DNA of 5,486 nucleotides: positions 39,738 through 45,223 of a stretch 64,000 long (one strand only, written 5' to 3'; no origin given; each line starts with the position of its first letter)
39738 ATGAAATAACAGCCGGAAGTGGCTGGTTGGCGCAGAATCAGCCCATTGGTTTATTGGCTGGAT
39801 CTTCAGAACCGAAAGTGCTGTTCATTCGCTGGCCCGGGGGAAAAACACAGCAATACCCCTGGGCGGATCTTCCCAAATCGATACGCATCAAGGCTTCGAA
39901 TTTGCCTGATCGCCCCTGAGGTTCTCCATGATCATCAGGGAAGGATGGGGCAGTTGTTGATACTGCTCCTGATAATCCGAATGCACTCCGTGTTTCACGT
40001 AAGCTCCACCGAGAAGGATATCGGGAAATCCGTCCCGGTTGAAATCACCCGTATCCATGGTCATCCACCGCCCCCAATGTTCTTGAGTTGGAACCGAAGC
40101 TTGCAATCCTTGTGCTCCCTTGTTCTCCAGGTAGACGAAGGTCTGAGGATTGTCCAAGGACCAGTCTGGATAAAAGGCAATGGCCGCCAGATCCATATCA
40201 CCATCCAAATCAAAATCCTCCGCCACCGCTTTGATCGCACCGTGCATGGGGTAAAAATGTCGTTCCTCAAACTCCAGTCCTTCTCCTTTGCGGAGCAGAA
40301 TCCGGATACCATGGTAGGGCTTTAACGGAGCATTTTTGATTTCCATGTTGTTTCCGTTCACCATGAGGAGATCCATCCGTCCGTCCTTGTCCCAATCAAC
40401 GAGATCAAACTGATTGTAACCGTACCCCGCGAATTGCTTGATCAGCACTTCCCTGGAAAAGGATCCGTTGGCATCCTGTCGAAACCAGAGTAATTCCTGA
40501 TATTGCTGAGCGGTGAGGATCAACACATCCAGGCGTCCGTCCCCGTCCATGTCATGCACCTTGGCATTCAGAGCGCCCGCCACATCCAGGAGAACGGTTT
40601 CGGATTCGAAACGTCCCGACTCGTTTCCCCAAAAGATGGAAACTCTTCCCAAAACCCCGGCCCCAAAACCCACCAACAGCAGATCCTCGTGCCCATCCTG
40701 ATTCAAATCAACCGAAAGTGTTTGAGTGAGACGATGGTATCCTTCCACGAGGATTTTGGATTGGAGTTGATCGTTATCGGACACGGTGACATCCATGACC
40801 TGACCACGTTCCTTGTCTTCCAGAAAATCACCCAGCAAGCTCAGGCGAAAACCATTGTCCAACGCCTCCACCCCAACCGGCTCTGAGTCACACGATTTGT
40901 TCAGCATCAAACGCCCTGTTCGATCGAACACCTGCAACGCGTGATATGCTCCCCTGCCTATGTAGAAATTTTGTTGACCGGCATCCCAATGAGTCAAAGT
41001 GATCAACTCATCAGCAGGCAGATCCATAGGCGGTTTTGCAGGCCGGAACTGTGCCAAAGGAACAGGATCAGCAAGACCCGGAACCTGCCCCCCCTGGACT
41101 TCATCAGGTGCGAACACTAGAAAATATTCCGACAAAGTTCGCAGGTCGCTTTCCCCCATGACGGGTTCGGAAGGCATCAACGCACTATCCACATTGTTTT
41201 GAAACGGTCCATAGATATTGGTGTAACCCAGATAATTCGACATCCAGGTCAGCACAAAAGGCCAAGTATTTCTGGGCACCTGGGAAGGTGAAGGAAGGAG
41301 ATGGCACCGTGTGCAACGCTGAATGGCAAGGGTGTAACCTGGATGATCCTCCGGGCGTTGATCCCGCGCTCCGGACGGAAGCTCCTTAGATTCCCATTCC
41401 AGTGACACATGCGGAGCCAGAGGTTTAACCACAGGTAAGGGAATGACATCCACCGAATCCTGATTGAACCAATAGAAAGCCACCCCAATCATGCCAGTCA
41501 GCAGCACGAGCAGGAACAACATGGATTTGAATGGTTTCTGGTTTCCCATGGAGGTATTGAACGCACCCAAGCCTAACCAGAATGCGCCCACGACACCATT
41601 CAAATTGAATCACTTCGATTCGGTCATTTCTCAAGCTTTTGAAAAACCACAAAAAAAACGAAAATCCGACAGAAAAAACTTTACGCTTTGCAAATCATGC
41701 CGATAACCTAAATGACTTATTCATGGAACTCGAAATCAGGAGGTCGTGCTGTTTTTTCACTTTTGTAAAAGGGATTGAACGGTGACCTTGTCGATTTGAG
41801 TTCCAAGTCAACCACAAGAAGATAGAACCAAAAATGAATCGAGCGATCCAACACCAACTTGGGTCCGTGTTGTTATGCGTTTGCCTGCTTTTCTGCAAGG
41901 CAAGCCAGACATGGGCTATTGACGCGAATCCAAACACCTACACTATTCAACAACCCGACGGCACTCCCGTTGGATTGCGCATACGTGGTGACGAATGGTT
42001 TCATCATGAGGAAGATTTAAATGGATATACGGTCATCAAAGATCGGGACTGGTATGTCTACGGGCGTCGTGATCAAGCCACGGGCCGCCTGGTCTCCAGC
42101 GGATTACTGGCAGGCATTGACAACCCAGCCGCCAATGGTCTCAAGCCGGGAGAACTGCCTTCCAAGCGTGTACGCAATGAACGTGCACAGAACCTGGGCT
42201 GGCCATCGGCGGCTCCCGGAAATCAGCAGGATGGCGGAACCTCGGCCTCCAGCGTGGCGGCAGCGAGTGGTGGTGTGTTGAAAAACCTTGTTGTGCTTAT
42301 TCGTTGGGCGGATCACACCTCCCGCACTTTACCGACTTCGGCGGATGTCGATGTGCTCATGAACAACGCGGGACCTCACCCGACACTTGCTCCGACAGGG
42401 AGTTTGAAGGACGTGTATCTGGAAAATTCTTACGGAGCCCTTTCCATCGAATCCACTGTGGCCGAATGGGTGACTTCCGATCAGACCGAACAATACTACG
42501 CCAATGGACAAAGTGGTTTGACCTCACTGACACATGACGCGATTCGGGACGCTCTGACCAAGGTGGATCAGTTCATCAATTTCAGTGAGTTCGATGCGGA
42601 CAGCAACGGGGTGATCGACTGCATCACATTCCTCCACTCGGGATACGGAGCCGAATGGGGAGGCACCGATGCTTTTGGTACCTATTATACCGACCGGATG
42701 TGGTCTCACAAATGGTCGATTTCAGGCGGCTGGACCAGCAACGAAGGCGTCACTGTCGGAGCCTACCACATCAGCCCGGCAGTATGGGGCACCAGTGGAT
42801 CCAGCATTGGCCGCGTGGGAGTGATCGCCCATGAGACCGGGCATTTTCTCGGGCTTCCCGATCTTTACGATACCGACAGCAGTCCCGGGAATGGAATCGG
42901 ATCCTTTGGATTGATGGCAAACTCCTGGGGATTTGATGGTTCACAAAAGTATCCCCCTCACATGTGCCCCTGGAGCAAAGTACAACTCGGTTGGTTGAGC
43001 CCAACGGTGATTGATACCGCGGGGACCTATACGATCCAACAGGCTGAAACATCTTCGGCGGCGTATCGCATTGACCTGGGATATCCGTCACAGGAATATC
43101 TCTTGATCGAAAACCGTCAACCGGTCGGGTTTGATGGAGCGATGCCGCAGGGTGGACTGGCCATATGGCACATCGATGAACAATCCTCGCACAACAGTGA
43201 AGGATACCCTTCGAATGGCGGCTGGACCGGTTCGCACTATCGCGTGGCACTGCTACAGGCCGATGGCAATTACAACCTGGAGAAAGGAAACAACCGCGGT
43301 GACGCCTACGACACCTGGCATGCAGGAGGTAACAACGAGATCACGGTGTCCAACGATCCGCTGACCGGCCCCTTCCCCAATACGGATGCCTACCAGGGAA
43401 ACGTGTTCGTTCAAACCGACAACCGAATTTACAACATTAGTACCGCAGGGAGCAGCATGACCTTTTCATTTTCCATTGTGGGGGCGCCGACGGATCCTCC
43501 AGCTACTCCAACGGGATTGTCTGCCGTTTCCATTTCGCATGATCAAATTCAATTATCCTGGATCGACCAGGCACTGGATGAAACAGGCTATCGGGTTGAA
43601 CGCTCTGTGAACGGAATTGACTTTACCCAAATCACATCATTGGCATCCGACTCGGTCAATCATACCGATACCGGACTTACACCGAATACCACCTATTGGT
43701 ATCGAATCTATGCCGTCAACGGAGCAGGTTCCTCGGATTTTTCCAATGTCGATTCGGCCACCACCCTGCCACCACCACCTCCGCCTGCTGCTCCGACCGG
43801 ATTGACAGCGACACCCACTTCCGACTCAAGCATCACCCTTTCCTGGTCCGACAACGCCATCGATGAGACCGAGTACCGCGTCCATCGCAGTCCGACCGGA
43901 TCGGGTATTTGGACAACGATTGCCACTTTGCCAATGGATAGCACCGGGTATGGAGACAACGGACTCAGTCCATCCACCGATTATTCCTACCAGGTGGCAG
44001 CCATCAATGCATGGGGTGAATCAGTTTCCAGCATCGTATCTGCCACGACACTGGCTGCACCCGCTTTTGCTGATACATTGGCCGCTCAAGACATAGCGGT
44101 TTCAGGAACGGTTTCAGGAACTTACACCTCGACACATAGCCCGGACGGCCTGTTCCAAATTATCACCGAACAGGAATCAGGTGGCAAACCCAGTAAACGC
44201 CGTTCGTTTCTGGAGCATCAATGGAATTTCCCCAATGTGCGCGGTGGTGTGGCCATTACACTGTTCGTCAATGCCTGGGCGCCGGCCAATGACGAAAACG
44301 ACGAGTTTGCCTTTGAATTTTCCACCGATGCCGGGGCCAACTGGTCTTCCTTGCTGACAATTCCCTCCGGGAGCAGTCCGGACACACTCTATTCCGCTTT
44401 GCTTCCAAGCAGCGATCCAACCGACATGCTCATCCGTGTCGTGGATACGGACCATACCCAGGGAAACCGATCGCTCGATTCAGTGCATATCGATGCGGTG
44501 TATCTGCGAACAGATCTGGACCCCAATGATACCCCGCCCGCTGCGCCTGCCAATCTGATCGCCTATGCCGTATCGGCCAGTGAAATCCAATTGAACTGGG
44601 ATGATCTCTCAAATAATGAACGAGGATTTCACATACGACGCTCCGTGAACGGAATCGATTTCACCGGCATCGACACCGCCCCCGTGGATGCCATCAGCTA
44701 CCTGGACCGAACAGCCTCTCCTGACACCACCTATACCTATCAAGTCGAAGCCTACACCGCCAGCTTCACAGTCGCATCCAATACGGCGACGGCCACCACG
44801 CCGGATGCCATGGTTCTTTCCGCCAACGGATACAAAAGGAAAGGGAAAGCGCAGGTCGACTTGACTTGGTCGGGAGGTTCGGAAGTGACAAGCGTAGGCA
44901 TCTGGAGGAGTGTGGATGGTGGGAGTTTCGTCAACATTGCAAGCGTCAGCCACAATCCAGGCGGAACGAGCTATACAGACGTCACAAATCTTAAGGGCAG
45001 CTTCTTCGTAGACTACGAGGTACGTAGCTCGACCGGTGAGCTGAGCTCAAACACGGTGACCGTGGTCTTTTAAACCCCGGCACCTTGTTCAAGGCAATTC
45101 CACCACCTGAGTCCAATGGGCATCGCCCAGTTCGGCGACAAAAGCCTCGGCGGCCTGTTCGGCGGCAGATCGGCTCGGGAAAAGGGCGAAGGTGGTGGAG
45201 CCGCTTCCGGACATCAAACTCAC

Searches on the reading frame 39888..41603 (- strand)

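Call 70: search_protein_families(library=pfam, proteins=[window:39888-41603:-], max_evalue=0.001)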
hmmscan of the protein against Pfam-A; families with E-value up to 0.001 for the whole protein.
window:39888-41603:- (571 aa): 2 families
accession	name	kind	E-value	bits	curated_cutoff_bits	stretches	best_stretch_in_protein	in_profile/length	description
PF13517.12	FG-GAP_3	-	7.4e-27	94.2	26.9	3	351-413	1-60/61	FG-GAP-like repeat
PF01839.29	FG-GAP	-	1.8e-13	50.4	22.1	0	515-532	4-21/37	FG-GAP repeat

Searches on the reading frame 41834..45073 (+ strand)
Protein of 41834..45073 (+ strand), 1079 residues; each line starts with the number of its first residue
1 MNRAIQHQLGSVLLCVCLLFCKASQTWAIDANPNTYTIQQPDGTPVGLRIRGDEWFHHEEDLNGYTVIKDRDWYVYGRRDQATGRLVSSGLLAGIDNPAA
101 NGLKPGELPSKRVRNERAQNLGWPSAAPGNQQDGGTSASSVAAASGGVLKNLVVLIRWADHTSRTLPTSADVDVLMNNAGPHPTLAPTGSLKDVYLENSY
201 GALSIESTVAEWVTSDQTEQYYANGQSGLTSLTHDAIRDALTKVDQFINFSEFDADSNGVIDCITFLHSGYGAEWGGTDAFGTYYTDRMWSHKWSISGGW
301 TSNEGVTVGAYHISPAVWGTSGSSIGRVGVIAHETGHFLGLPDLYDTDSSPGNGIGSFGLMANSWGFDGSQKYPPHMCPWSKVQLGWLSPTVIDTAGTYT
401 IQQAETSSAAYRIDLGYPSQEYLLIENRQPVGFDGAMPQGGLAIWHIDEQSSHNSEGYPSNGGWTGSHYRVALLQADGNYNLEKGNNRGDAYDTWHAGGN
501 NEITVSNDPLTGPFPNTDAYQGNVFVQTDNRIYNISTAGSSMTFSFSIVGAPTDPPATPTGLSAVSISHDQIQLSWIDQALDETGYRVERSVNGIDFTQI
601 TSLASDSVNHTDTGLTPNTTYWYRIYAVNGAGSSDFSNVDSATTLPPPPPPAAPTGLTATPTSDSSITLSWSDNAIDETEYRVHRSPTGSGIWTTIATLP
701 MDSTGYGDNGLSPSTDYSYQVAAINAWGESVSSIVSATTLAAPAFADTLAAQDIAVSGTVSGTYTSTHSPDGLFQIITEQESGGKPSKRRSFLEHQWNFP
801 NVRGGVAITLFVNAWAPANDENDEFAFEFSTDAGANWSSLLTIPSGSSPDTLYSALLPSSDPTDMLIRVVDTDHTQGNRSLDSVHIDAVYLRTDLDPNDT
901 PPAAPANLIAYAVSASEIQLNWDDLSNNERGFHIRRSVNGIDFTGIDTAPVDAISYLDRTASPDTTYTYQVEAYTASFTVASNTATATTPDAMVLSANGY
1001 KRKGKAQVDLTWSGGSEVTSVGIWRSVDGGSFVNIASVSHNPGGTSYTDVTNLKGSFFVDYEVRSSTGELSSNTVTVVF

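Call 70: search_protein_families(library=pfam, proteins=[window:41834-45073:+], max_evalue=0.001)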
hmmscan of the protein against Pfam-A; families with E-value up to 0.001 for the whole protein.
window:41834-45073:+ (1079 aa): 4 families
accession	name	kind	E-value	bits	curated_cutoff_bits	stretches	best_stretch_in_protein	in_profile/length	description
PF00041.27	fn3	-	1.5e-24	86.5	25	2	653-735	2-80/84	Fibronectin type III domain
PF05547.17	Peptidase_M6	-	1e-16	61.5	22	1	189-386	68-290/294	Immune inhibitor A peptidase M6, catalytic domain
PF25059.1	FN3_DSCAM-DSCAML_C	-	2.8e-05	24.8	39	0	670-739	12-80/89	DSCAM/DSCAML C-terminal Fn3-like domain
PF16656.11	Pur_ac_phosph_N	-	0.00089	20.2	30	0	611-642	64-91/93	Purple acid Phosphatase, N-terminal domain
